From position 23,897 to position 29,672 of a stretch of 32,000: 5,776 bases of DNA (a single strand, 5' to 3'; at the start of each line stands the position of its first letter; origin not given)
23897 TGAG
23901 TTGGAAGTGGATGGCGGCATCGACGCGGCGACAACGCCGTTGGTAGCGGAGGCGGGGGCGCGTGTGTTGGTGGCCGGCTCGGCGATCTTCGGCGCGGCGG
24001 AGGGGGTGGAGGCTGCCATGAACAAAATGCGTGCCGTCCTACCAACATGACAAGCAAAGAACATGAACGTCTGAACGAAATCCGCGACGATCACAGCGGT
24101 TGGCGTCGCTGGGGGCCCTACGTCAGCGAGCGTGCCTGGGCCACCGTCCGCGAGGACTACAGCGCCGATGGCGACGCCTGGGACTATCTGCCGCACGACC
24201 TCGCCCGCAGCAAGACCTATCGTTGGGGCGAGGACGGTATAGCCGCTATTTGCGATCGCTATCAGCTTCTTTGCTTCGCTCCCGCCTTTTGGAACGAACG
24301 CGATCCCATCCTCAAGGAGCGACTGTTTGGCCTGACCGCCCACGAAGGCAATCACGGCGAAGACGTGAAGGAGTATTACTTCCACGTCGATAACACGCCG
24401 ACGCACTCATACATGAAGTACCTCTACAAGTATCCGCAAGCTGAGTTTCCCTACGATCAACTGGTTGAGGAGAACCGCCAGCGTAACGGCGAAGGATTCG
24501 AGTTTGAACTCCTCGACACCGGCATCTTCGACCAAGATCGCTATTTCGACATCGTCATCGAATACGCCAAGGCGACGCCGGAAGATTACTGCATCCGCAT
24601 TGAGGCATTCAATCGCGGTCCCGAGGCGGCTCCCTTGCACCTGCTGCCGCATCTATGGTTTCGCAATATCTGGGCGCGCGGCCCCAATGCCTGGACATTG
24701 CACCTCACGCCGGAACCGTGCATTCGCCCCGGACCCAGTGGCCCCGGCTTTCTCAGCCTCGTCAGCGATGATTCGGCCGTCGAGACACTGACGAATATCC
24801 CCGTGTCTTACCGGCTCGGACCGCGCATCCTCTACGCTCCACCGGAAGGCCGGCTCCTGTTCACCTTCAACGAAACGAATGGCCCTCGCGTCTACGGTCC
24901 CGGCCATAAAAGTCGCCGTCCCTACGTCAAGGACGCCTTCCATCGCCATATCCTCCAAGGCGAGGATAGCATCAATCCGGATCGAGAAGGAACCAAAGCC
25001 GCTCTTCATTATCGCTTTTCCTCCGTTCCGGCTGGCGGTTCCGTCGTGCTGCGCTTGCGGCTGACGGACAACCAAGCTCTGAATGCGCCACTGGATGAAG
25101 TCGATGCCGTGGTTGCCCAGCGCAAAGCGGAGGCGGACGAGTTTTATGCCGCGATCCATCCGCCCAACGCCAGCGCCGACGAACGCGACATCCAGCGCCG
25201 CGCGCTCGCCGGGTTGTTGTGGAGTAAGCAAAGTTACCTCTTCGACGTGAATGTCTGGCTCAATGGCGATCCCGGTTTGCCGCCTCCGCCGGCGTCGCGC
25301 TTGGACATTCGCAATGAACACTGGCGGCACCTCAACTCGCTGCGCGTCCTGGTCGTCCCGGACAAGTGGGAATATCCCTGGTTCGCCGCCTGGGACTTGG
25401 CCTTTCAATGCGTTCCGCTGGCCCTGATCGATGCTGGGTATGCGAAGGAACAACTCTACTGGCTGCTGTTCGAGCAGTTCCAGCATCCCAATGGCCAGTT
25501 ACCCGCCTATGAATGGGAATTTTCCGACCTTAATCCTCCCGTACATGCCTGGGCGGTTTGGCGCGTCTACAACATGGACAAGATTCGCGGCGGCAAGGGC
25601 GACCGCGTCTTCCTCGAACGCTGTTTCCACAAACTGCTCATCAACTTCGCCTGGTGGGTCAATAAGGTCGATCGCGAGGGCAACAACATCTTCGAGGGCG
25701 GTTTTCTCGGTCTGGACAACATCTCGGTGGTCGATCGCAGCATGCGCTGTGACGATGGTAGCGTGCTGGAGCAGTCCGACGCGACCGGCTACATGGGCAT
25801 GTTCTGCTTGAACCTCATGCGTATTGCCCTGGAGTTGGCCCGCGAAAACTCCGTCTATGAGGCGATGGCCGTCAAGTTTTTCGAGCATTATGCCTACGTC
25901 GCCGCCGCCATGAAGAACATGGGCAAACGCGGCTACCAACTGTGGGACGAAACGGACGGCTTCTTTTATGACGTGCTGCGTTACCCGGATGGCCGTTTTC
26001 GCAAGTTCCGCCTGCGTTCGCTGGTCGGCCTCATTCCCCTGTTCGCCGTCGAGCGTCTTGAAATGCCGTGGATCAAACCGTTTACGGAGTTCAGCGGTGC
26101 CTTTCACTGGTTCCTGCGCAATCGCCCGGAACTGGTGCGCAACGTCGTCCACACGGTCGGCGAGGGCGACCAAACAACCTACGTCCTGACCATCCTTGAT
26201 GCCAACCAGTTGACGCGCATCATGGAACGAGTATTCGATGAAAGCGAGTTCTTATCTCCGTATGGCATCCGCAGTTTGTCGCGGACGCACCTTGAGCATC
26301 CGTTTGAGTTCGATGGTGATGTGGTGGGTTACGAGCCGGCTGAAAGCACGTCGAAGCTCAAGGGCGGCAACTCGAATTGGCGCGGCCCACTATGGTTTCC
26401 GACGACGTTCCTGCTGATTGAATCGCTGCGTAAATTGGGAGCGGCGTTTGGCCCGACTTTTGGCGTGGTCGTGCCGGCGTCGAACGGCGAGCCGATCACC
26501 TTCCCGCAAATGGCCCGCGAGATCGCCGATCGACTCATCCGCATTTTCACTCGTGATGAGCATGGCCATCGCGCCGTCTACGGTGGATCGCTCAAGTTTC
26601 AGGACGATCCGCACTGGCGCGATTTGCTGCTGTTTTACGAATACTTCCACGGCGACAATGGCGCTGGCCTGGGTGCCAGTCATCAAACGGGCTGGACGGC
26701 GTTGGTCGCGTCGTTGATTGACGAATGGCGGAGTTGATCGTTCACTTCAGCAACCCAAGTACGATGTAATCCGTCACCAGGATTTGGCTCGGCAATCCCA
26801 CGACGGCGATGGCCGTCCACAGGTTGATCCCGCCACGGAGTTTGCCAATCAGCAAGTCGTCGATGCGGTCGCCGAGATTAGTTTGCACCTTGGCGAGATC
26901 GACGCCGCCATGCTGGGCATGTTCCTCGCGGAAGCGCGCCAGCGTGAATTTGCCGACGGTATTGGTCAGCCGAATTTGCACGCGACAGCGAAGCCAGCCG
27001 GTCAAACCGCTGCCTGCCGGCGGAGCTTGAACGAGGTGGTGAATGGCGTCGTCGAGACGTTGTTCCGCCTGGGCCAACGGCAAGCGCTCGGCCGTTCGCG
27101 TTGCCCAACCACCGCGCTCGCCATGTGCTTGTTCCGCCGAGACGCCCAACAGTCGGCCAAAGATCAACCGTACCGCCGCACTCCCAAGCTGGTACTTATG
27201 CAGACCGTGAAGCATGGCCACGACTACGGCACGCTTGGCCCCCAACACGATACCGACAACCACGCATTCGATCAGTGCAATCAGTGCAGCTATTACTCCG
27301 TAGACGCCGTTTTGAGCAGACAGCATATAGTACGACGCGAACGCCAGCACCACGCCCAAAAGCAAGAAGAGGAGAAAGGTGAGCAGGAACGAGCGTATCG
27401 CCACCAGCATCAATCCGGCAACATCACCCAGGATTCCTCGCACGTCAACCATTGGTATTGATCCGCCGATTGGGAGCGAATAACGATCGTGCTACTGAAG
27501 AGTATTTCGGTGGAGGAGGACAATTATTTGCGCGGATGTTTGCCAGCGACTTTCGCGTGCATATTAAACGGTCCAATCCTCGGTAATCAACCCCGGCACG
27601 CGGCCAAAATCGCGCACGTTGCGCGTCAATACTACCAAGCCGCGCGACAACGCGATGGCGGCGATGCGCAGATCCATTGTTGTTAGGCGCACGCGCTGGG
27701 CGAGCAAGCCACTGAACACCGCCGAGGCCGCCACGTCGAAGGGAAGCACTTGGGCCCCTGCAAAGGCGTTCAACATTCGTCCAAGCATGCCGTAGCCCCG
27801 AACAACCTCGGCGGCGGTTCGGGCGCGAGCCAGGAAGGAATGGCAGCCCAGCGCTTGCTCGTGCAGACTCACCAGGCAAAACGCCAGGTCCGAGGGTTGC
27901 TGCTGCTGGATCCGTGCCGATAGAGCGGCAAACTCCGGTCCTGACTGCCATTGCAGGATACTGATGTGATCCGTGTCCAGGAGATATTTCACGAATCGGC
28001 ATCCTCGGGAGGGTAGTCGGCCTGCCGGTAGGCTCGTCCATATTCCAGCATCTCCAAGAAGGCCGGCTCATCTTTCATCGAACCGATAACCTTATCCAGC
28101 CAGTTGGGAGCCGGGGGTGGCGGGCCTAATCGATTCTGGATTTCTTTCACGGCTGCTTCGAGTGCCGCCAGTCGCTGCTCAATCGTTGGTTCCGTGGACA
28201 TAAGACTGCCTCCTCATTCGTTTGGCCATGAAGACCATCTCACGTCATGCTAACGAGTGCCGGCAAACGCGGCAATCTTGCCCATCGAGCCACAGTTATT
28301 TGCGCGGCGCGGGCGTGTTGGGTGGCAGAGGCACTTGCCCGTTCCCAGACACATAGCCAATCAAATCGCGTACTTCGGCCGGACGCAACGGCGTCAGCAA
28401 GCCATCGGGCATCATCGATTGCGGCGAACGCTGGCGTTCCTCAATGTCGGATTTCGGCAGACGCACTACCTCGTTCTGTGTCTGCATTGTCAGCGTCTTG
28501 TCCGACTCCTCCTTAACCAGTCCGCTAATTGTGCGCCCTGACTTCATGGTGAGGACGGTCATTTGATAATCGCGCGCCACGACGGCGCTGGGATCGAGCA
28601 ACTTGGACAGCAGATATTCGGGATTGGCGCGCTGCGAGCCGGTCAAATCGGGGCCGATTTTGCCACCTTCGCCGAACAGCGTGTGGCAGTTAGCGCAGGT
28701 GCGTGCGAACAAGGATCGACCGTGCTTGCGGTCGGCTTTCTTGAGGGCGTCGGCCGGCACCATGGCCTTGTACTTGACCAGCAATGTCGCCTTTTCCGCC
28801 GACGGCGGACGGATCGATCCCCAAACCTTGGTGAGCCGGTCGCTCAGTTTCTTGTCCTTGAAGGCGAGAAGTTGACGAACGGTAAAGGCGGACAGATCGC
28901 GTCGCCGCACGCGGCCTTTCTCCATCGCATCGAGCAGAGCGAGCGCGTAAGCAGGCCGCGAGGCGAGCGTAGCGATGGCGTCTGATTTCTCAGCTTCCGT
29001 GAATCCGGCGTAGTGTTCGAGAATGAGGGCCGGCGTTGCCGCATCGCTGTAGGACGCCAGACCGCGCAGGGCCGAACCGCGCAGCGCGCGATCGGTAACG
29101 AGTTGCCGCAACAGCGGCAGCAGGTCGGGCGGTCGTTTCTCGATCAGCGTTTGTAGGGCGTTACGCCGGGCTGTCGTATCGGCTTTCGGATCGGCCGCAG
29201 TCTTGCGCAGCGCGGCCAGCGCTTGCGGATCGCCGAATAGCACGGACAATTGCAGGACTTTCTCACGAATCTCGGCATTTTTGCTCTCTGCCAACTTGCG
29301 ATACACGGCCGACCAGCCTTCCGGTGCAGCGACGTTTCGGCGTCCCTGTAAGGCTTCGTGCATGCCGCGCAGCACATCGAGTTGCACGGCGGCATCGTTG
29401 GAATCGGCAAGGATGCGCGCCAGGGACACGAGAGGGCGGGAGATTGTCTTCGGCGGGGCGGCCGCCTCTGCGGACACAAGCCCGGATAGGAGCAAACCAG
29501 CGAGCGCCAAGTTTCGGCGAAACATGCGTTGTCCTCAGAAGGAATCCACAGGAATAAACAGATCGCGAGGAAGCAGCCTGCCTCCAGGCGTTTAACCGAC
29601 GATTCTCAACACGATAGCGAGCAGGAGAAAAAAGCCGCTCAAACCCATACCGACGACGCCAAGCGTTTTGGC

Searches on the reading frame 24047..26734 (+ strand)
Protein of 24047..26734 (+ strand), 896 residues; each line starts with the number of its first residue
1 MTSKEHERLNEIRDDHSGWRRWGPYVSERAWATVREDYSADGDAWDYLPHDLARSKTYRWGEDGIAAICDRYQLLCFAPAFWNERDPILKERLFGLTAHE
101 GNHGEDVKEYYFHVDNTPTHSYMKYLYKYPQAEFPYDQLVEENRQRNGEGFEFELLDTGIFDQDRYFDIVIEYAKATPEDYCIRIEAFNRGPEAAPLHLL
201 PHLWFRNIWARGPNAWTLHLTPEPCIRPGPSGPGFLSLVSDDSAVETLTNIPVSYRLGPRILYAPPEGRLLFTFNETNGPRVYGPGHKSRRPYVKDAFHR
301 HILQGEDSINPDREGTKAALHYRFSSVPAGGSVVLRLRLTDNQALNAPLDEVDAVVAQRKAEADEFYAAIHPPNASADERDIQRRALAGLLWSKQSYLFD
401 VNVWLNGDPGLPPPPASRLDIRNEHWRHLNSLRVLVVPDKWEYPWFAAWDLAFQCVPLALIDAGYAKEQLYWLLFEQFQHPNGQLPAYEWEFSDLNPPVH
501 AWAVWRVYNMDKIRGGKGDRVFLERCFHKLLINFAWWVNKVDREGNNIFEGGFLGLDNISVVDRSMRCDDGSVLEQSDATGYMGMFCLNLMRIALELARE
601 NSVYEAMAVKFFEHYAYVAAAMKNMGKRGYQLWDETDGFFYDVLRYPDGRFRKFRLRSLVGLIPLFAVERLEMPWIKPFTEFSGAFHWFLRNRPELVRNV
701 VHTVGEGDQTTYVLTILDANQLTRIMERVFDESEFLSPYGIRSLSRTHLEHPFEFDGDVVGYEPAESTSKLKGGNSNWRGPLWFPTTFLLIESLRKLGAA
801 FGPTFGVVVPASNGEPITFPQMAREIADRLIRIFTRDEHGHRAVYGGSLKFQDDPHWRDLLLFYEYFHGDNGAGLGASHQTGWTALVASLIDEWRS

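Call 10: search_protein_families(library=pfam, proteins=[window:24047-26734:+], max_evalue=0.001)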
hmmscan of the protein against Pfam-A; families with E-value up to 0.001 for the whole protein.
window:24047-26734:+ (896 aa): 2 families
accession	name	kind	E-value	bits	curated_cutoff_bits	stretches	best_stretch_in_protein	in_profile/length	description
PF22422.2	MGH1-like_GH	-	1.4e-24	87.8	27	2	443-667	1-249/356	Mannosylglycerate hydrolase MGH1-like glycoside hydrolase domain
PF03200.22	Glyco_hydro_63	-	7.3e-07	28.8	22.4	0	717-802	361-431/492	Glycosyl hydrolase family 63 C-terminal domain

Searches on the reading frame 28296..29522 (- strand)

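Call 11: search_protein_families(library=pfam, proteins=[window:28296-29522:-], max_evalue=0.001)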
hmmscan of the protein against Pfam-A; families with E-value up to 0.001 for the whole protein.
window:28296-29522:- (408 aa): 3 families
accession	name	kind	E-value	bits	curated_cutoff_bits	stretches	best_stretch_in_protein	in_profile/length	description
PF00034.26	Cytochrom_C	-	1.2e-06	30.2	21.3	1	267-391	3-86/90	Cytochrome c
PF13442.11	Cytochrome_CBB3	-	3.3e-06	27.8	27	1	265-307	3-40/68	Cytochrome C oxidase, cbb3-type, subunit III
PF13646.12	HEAT_2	-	4.7e-06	27.2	27.7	0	114-172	12-72/88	HEAT repeats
